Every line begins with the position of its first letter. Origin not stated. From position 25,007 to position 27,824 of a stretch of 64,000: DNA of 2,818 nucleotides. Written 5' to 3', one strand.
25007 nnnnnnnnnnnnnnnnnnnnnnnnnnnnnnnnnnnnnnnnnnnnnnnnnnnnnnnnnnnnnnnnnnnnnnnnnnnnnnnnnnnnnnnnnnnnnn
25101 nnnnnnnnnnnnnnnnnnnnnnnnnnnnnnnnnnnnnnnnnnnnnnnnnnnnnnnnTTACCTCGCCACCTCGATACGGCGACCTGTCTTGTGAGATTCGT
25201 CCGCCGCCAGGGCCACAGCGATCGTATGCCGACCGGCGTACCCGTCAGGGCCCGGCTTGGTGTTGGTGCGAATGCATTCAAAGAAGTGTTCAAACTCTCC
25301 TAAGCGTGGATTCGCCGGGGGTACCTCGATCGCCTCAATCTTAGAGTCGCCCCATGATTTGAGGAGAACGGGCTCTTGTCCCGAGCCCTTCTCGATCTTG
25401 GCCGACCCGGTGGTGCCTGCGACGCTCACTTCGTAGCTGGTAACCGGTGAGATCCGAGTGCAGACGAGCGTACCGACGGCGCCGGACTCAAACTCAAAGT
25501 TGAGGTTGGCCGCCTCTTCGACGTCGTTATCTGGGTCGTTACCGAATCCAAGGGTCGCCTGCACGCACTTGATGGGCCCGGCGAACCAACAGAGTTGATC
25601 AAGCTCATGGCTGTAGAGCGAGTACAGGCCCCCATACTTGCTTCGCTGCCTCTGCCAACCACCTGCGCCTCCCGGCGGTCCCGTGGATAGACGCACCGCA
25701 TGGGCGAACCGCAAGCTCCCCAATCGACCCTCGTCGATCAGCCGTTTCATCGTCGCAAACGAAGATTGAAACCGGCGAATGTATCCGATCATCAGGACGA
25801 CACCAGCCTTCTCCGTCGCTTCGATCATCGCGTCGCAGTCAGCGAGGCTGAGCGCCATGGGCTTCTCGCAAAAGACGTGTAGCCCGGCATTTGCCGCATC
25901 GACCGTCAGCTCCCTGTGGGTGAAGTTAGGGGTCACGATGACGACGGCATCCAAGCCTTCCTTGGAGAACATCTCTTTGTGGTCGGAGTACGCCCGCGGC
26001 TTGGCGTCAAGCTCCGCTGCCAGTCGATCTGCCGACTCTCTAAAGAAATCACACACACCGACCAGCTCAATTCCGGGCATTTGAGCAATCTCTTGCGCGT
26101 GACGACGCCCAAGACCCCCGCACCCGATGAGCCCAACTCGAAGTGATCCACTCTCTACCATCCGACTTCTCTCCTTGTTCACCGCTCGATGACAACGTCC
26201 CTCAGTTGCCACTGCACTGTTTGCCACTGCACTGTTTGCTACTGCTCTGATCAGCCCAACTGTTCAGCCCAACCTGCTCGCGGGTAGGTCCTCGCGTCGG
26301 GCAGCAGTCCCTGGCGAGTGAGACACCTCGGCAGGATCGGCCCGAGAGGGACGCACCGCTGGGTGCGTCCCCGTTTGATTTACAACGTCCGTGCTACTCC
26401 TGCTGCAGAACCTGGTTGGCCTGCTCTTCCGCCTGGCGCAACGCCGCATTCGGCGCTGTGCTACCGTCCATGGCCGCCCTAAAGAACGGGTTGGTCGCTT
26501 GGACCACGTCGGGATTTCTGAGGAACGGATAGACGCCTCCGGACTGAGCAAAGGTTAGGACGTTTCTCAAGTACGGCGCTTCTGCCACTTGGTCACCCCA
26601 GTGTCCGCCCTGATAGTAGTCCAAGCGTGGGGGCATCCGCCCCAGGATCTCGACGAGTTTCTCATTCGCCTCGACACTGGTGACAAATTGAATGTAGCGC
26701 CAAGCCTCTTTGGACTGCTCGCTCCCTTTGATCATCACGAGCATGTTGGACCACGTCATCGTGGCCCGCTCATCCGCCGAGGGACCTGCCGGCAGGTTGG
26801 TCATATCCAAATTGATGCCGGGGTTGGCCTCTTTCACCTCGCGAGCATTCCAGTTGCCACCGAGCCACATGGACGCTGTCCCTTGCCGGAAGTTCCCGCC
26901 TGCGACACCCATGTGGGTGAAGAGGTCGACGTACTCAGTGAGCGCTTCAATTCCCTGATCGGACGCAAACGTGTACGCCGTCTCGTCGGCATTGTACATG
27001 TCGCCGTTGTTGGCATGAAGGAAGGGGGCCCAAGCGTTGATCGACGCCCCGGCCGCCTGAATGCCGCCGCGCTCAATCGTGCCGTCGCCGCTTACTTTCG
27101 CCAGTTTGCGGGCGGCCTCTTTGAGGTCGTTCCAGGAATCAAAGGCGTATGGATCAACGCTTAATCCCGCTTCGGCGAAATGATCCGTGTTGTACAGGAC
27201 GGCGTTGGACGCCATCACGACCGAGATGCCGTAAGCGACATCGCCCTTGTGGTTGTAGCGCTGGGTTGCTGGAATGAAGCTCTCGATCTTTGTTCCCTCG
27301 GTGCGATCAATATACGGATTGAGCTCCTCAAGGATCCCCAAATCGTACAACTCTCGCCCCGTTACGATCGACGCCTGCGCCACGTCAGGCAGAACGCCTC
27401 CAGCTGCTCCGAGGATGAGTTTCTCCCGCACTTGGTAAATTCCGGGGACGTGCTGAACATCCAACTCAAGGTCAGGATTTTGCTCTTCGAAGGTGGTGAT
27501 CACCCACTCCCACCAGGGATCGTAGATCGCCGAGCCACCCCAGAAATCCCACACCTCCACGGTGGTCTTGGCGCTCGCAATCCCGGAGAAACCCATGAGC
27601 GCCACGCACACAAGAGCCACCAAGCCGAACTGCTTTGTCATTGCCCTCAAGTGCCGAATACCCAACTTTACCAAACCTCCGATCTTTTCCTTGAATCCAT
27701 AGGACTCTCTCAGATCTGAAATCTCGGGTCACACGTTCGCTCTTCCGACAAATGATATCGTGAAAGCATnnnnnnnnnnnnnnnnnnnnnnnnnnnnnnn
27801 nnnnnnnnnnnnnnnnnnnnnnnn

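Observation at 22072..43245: A 21-kb run of minus-strand genes for sulfated-substrate catabolism. All sulfatases are cytoplasmic, and there is no classical glycoside hydrolase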

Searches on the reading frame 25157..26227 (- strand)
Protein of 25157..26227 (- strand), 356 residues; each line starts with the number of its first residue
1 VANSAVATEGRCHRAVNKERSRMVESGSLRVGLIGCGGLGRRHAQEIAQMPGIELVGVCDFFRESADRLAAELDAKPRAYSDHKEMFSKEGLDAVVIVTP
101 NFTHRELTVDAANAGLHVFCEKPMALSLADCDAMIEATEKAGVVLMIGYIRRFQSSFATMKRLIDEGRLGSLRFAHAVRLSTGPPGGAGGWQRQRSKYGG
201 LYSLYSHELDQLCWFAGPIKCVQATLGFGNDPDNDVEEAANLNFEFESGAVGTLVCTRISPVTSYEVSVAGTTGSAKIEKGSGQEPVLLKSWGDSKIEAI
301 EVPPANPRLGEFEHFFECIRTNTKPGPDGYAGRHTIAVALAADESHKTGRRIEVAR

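Call 3: search_protein_families(library=pfam, proteins=[window:25157-26227:-])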
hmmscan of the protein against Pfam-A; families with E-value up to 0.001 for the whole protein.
window:25157-26227:- (356 aa): 4 families
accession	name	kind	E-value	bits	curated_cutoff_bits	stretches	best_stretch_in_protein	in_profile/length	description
PF01408.29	GFO_IDH_MocA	-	3.9e-32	111.9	24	1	29-149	1-120/120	Oxidoreductase family, NAD-binding Rossmann fold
PF22725.1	GFO_IDH_MocA_C3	-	2.1e-21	76.7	27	1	157-276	1-123/124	GFO/IDH/MocA C-terminal domain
PF02894.22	GFO_IDH_MocA_C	-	4.6e-17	63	22.9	1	161-354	1-218/218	Oxidoreductase family, C-terminal alpha/beta domain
PF03447.22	NAD_binding_3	-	4.5e-06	27.8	24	1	35-144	1-112/116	Homoserine dehydrogenase, NAD binding domain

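Call 9: search_protein_families(library=ncbifam, proteins=[window:25157-26227:-], max_evalue=0.00001)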
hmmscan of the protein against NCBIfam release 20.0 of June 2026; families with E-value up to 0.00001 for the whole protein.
window:25157-26227:- (356 aa): 9 families
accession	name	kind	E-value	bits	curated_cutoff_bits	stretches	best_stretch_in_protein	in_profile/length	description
TIGR04380.1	myo_inos_iolG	equivalog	4e-48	164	355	1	29-352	2-329/330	inositol 2-dehydrogenase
NF040723.1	UDP-GlcNAcDh_Arch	equivalog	1.4e-47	162.7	450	1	29-346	1-301/302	UDP-N-acetylglucosamine 3-dehydrogenase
NF052679.1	InsChiInosDhIolG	equivalog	8.2e-26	90.8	540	1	28-178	2-154/343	bifunctional inositol 2-dehydrogenase/D-chiro-inositol 1-dehydrogenase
NF041392.1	XylDh_Gfo6_Halo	equivalog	2.2e-25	89.2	350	1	24-176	12-167/350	D-xylose 1-dehydrogenase Gfo6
NF052479.1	LevoglcsnDh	equivalog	6.2e-25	87.7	650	1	28-225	3-211/386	levoglucosan dehydrogenase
NF008607.0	PRK11579.1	subfamily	5.4e-23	81.5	330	1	28-224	4-197/346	oxidoreductase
NF058561.1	BT_2158_fam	equivalog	1.5e-16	60.1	750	1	22-177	29-182/487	glycoside 3-dehydrogenase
NF058563.1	BT_2159_fam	equivalog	3.5e-14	52.6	650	1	30-187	2-158/350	disaccharide 3-dehydrogenase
NF007574.0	PRK10206.1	equivalog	8.8e-10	38.1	352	1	80-213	54-184/345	oxidoreductase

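Call 63: search_protein_families(library=pfam, proteins=[window:25157-26161:-], max_evalue=1)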
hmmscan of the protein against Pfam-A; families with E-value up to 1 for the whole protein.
window:25157-26161:- (334 aa): 8 families
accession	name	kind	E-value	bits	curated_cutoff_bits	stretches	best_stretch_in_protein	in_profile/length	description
PF01408.29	GFO_IDH_MocA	-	3.5e-32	112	24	1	7-127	1-120/120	Oxidoreductase family, NAD-binding Rossmann fold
PF22725.1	GFO_IDH_MocA_C3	-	1.8e-21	76.8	27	1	135-254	1-123/124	GFO/IDH/MocA C-terminal domain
PF02894.22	GFO_IDH_MocA_C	-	3.8e-17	63.2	22.9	1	139-332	1-218/218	Oxidoreductase family, C-terminal alpha/beta domain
PF03447.22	NAD_binding_3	-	3.9e-06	28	24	1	13-122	1-112/116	Homoserine dehydrogenase, NAD binding domain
PF03435.24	Sacchrp_dh_NADP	-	0.0026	18.6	25.1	1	9-98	1-97/129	Saccharopine dehydrogenase NADP binding domain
PF01113.26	DapB_N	-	0.016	15.8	25.6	1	8-91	2-85/124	Dihydrodipicolinate reductase, N-terminus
PF02879.22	PGM_PMM_II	-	0.086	13.8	29.3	0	4-78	18-91/103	Phosphoglucomutase/phosphomannomutase, alpha/beta/alpha domain II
PF00899.27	ThiF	-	0.23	11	28.1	1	7-39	21-52/238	ThiF family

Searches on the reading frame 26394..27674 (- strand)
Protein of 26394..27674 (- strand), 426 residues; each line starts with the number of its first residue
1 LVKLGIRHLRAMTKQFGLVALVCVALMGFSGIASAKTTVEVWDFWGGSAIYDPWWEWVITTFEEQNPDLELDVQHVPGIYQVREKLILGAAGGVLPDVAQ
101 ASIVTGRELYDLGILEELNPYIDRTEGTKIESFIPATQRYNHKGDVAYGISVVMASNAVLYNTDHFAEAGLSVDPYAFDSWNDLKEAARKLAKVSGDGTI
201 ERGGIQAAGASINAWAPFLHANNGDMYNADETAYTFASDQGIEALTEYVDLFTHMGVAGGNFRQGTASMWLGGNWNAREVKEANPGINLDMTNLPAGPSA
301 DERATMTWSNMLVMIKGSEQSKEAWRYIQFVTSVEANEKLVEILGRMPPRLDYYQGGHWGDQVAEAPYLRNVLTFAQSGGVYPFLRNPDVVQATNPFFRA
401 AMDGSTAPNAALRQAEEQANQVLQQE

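Call 3: search_protein_families(library=pfam, proteins=[window:26394-27674:-])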
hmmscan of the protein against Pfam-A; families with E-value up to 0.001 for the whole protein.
window:26394-27674:- (426 aa): 2 families
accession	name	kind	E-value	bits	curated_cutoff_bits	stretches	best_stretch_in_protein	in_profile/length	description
PF13416.11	SBP_bac_8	-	1.9e-25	90.6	27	1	58-364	2-272/279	Bacterial extracellular solute-binding protein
PF01547.30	SBP_bac_1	-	2.2e-25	90.7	26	1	53-337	9-306/307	Bacterial extracellular solute-binding protein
